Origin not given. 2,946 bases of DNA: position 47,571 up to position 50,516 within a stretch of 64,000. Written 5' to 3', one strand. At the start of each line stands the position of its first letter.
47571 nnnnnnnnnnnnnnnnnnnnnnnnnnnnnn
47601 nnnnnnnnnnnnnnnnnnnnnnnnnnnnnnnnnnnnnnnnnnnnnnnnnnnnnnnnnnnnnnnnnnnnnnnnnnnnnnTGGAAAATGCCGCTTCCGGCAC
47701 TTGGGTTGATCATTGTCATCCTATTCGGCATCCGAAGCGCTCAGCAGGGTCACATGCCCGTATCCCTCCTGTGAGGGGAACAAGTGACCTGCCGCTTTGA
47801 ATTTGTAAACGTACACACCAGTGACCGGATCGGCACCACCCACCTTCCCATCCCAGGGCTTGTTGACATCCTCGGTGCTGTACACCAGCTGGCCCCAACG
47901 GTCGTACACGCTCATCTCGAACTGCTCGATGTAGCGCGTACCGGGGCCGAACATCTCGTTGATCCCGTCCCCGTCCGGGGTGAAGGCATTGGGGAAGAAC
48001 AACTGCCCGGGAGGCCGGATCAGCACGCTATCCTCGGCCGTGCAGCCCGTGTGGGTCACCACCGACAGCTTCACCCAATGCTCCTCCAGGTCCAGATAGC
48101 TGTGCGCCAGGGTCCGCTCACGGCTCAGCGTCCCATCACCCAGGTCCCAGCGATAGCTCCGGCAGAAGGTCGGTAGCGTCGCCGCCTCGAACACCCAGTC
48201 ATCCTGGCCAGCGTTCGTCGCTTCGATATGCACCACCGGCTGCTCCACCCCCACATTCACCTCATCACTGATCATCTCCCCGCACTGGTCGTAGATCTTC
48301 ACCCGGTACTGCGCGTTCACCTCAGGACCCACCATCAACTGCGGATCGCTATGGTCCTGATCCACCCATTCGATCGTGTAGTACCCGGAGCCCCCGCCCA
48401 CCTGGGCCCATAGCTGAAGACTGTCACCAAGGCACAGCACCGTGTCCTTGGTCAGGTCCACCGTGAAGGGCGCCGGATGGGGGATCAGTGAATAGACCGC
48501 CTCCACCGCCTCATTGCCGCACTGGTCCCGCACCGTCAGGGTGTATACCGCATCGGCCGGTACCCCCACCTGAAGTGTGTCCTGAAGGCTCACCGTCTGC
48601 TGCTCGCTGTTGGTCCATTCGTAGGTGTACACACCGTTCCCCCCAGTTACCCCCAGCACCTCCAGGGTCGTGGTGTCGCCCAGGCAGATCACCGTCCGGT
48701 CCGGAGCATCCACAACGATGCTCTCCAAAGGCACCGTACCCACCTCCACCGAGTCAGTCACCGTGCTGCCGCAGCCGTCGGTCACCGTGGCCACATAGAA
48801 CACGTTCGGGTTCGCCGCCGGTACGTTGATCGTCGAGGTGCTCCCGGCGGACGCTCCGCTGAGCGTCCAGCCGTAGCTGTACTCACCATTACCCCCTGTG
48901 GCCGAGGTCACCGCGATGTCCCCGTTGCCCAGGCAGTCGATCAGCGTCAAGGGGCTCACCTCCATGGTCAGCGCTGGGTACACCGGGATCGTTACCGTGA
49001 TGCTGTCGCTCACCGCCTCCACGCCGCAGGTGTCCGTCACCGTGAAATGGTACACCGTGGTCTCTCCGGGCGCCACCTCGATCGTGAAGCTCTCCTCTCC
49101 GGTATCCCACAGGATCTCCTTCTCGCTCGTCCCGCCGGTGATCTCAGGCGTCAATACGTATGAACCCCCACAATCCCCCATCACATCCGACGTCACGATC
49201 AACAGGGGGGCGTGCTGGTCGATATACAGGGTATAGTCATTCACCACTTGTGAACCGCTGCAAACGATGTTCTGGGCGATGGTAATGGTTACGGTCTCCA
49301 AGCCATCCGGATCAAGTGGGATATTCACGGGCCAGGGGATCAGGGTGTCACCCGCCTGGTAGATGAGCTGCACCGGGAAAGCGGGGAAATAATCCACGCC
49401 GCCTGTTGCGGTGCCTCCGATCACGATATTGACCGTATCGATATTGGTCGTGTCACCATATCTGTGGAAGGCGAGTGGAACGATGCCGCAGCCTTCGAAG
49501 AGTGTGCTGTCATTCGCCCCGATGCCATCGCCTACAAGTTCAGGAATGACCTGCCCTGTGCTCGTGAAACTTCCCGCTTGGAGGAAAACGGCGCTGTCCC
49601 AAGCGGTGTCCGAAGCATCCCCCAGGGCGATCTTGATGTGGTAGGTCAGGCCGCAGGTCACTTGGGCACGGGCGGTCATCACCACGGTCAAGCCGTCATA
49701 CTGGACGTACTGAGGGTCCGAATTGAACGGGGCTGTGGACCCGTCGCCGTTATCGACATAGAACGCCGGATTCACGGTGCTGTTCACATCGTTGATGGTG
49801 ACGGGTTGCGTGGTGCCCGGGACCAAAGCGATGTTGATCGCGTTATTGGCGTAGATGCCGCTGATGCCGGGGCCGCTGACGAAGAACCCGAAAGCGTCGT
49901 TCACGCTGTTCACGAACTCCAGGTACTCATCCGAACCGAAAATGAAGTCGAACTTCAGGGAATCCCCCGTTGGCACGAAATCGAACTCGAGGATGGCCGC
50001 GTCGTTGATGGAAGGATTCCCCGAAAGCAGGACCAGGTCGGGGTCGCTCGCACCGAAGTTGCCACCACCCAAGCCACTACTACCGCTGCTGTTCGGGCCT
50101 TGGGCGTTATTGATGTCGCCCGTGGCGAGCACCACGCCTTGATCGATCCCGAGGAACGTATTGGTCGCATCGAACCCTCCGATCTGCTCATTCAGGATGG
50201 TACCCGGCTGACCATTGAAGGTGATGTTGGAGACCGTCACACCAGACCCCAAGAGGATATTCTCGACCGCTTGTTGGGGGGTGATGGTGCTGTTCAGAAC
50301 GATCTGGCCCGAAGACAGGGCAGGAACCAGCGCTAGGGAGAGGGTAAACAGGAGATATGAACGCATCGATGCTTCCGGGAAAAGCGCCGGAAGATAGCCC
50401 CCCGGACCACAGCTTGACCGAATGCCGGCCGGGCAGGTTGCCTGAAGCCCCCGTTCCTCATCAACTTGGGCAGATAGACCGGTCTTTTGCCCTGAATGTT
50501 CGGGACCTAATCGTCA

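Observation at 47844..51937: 1311-bp tract identical at every base inside two paralogues whose flanks are strongly diverged: a recent gene-conversion or cassette-exchange signature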

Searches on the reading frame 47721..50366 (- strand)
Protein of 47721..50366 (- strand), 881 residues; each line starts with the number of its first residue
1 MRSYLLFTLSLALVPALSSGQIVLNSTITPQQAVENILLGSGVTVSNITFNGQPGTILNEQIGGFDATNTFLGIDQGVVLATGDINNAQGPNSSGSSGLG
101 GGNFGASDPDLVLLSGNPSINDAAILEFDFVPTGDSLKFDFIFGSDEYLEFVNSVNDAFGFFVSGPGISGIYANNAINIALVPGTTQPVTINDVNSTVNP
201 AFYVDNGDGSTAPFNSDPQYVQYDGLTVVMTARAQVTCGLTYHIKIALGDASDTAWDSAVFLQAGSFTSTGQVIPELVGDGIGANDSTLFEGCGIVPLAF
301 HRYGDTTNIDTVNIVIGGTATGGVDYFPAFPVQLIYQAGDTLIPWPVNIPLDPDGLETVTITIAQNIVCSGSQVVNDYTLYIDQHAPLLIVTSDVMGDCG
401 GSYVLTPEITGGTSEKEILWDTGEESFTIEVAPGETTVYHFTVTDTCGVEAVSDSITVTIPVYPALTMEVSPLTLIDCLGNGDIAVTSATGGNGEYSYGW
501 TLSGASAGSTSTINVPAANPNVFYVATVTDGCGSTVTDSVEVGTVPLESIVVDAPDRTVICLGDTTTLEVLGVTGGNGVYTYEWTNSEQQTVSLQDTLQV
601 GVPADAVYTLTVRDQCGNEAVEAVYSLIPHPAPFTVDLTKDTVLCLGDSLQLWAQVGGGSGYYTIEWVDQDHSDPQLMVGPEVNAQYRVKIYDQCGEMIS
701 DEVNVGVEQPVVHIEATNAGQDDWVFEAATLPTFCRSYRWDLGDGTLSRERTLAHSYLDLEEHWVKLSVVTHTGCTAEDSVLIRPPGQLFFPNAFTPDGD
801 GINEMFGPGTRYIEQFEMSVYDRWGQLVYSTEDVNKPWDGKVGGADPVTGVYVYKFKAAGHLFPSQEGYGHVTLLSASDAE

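Call 6: search_protein_families(library=pfam, proteins=[window:47721-50366:-], max_evalue=0.01)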
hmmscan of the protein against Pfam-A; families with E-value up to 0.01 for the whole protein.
window:47721-50366:- (881 aa): 5 families
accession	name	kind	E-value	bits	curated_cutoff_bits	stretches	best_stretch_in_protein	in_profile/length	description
PF13585.12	CHU_C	-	7e-15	55.4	27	1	791-862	3-76/86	CHU_C Type IX secretion signal domain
PF18911.6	PKD_4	-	3.5e-06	27.4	27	1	734-778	33-77/85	PKD domain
PF13573.12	SprB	-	0.0012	18.9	28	1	572-587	20-35/37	SprB repeat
PF22352.2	K319L-like_PKD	-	0.0014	19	27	0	556-621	4-77/84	K319L-like, PKD domain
PF00801.26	PKD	-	0.0042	17.5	23.5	1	737-773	31-69/80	PKD domain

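Call 7: search_protein_families(library=ncbifam, proteins=[window:47721-50366:-], max_evalue=0.01)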
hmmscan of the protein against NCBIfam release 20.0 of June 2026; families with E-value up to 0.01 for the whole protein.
window:47721-50366:- (881 aa): 2 families
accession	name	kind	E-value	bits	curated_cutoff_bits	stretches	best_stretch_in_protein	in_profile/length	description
NF038133.1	choice_anch_L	domain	6.7e-70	234.9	27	1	33-267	2-219/219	choice-of-anchor L domain-containing protein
TIGR04131.1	Bac_Flav_CTERM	domain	2.1e-11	43.8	35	1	791-874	3-83/85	T9SS type B sorting domain-containing protein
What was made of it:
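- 47844..49154 (-): Homogenised tract, copy in gene C (codons 405-841). It holds 4 Ig-like SprB-type repeats, a PKD-like domain and the first 51 residues of the T9SS type-B CTD. Pfam and NCBIfam domains in calls 6 and 7.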

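Call 10: find_encoding_contigs(protein=window:47721-50366:-, flank=10000, max_places=10)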
Protein window:47721-50366:- (881 aa): no gene with exactly this product is on record in the collection.

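Call 12: find_related_loci(query=window:47721-50366:-, collection=genome_contigs, flank=10000)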
Query window:47721-50366:- (881 aa) in genome_contigs; peptide patterns used: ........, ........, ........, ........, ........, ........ (x = any residue, [..] = any of these).
72 stretches matched a pattern; 27 encode a relative of the query (tblastn E <= 1e-3); 27 distinct loci.
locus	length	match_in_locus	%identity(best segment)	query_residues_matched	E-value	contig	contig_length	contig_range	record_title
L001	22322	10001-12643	95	1-881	0e+0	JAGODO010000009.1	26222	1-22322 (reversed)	MAG: Flavobacteriales bacterium isolate Go_SlAct_bin_91 Go_SlAct_6351_length_26222_cov_8.345200, whole genome shotgun se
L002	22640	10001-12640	75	1-878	0e+0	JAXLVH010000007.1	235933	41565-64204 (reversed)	MAG: Flavobacteriales bacterium isolate STL-BAC51 C2.61.fa-7, whole genome shotgun sequence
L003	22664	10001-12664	63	4-881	0e+0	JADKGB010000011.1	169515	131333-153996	MAG: Flavobacteriales bacterium isolate Ribe_18-Q3-R11-54_BAT3C.87 tig00008050-10-1693030, whole genome shotgun sequence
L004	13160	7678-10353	63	1-881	0e+0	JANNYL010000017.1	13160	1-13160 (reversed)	MAG: Flavobacteriales bacterium isolate VAR_34_concoct_196_sub VAR_34_k141_1241593, whole genome shotgun sequence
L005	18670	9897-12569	49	5-878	0e+0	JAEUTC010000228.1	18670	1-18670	MAG: Flavobacteriales bacterium isolate new MAG-319 k141_2860936, whole genome shotgun sequence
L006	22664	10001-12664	48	1-878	0e+0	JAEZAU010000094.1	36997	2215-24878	MAG: Bacteroidetes bacterium isolate OH_CBrB_165 k127_2298102, whole genome shotgun sequence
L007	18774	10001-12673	49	5-878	0e+0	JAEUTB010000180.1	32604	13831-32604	MAG: Flavobacteriales bacterium isolate new MAG-318 k141_246640, whole genome shotgun sequence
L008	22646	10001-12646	51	1-881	0e+0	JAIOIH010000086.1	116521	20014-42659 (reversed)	MAG: Flavobacteriales bacterium isolate MAG_25 contig_318292, whole genome shotgun sequence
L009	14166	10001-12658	70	1-879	0e+0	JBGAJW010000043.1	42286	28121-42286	MAG: Flavobacteriales bacterium isolate MAG_AAO_H125.21 AAOH125-21_opera_contig_2171, whole genome shotgun sequence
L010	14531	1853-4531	45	1-875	0e+0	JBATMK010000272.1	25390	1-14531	MAG: Flavobacteriales bacterium isolate MFD10527_ilm_asm_bin7 k127_226441, whole genome shotgun sequence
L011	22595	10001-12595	50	16-878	0e+0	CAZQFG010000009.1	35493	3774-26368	MAG TPA_asm: uncultured Chryseobacterium sp. isolate SRP107338_co1_43 genome assembly, contig: NODE_794_length_35493_cov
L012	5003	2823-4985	47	5-708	0e+0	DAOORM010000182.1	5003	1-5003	MAG TPA_asm: Flavobacteriales bacterium isolate AMR_MDS_2545 NODE_20159_length_5003_cov_4.686742, whole genome shotgun s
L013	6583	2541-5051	38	2-875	3e-168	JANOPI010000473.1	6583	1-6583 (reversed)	MAG: Flavobacteriales bacterium isolate VAR_4_metabat_71 VAR_4_k141_1603975, whole genome shotgun sequence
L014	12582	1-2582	43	21-881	1e-143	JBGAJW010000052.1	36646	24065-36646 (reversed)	MAG: Flavobacteriales bacterium isolate MAG_AAO_H125.21 AAOH125-21_opera_contig_2596, whole genome shotgun sequence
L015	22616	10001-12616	60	8-878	0e+0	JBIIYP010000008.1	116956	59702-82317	MAG: Flavobacteriales bacterium isolate ME2005-10-10_3300044625_group2_bin128 Rohwer_bin943_scaffold_52_c1, whole genome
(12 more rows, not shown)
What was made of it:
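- L001 is a SPAdes-style contig at 8x coverage (call 12).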

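Call 43: find_related_loci(query=window:47721-50366:-, collection=metagenome_contigs, flank=7000)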
Query window:47721-50366:- (881 aa) in metagenome_contigs; peptide patterns used: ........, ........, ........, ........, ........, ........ (x = any residue, [..] = any of these).
61 stretches matched a pattern; 13 encode a relative of the query (tblastn E <= 1e-3); 13 distinct loci.
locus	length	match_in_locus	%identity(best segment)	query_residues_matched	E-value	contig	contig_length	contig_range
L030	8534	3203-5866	71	1-881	0e+0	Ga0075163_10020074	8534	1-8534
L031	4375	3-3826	60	19-878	0e+0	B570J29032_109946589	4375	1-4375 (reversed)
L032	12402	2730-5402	48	5-878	0e+0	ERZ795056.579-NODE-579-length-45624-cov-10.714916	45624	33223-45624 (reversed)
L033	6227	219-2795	47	21-876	0e+0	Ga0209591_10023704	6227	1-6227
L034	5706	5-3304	59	21-881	0e+0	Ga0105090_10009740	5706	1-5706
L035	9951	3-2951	48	1-878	2e-149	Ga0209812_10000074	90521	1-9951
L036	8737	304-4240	45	1-876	3e-141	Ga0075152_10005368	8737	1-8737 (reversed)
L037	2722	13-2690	50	1-876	6e-121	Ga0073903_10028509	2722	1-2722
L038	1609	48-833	44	4-275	4e-53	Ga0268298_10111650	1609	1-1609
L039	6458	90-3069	25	429-881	2e-27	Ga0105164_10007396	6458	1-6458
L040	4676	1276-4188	31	396-875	7e-18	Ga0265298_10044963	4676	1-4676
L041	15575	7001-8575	29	355-789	3e-14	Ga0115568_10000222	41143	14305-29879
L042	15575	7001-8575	29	355-789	6e-14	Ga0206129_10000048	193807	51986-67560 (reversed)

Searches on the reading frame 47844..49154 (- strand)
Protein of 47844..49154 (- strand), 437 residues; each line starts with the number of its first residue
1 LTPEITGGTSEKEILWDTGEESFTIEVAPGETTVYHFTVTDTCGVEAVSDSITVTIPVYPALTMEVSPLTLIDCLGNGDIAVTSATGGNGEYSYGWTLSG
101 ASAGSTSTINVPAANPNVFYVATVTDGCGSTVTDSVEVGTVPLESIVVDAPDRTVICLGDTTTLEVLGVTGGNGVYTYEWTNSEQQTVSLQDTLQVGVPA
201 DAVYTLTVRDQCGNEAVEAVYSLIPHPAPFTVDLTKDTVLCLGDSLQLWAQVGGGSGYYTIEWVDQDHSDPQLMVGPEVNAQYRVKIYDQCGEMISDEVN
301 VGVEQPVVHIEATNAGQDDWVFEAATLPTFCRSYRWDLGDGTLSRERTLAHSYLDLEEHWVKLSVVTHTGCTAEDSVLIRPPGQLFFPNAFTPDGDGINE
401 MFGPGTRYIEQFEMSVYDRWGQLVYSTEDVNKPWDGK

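Call 28: find_homologous_proteins(query=window:47844-49154:-, max_evalue=1e-30)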
Query window:47844-49154:- (437 aa): 36 proteins with E <= 1e-30 among 8000 candidates.
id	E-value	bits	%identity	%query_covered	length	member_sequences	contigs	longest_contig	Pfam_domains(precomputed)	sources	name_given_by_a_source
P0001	3.3e-253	858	85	100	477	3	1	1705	PF13585.13,PF18911.7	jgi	jgi:gliding motility-associated-like protein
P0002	3.4e-252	855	85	99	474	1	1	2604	PF13573.13,PF13585.13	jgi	jgi:gliding motility-associated-like protein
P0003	4.4e-248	842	85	98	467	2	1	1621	PF13585.13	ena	-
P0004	3.7e-202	690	87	78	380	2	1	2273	PF00801.27,PF13585.13,PF18962.8,PF18911.7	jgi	jgi:gliding motility-associated-like protein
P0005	5.1e-200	683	69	100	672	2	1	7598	PF26766.1,PF00801.27,PF13585.13,PF18911.7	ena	-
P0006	9.6e-171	587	82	68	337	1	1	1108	PF00801.27,PF13585.13,PF18911.7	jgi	jgi:gliding motility-associated-like protein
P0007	3.2e-163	562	61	91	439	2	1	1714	PF13573.13,PF13585.13,PF18911.7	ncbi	-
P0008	5.5e-139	482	69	69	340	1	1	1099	PF13585.13,PF18911.7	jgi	jgi:gliding motility-associated-like protein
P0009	8.2e-135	468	51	100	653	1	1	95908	PF26766.1,PF13585.13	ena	-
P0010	4.2e-132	459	51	98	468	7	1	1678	PF00801.27,PF13585.13,PF18911.7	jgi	jgi:gliding motility-associated-like protein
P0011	7.2e-132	459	49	100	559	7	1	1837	PF13573.13,PF13585.13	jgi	jgi:gliding motility-associated-like protein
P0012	1.6e-131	457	50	100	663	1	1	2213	PF26766.1,PF13585.13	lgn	-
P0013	4.9e-129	449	50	100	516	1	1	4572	PF13573.13,PF13585.13,PF18911.7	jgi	jgi:gliding motility-associated-like protein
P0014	1.8e-128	447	53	89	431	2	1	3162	PF13573.13,PF13585.13,PF18911.7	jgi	jgi:gliding motility-associated-like protein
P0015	4.6e-127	443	48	100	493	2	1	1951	PF13585.13,PF18911.7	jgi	jgi:gliding motility-associated-like protein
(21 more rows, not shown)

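Call 31: find_encoding_contigs(protein=P0002, flank=3000, max_places=4)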
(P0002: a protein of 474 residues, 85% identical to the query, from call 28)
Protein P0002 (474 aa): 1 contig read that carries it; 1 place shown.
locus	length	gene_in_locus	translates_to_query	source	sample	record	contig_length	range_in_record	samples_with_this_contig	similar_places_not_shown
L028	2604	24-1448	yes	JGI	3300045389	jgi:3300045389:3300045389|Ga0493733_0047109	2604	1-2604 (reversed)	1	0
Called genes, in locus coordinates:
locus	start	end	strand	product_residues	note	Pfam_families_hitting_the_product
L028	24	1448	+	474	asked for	PF13573:SprB (faint), PF13585:CHU_C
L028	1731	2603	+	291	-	?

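Call 32: find_encoding_contigs(protein=P0004, flank=3000, max_places=4)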
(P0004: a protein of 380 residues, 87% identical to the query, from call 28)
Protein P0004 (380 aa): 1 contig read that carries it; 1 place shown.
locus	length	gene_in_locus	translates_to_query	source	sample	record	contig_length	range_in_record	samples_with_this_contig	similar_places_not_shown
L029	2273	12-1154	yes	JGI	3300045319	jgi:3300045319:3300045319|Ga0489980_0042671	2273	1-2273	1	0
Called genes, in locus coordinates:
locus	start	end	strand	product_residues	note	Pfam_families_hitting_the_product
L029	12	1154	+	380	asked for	PF18962:Por_Secre_tail (faint), PF18911:PKD_4 (faint), PF00801:PKD (faint), PF13585:CHU_C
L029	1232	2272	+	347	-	?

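Call 68: find_encoding_contigs(protein=P0001, flank=3000, max_places=3)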
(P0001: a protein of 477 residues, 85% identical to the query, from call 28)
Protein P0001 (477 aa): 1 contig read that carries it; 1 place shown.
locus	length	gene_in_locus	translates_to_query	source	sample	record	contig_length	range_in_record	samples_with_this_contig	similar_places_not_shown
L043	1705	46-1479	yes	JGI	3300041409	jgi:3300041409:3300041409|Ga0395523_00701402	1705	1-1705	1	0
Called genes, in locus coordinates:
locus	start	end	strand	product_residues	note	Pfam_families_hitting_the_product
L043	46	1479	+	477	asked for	PF18911:PKD_4 (weak), PF13585:CHU_C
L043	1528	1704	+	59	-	?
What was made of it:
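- Homologous tract proteins in public metagenomes sit mostly on 1-2.6 kb contigs (call 28), and two of four that were checked start in the 5' edge zone (calls 31, 68), so this repeat does trouble assemblers.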

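Call 69: find_encoding_contigs(protein=P0003, flank=3000, max_places=3)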
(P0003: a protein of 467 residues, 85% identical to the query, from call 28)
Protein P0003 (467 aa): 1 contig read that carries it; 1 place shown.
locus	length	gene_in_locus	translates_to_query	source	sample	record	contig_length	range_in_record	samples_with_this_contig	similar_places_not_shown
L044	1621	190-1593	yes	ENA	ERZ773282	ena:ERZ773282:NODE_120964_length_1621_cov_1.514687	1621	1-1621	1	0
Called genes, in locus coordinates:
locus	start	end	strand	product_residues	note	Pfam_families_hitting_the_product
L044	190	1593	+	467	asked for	PF13585:CHU_C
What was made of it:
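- Tried and rejected: One starts in mid-tract (L029) and one is simply low coverage (L044), so this is only anecdotal support (calls 31, 32, 68, 69).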
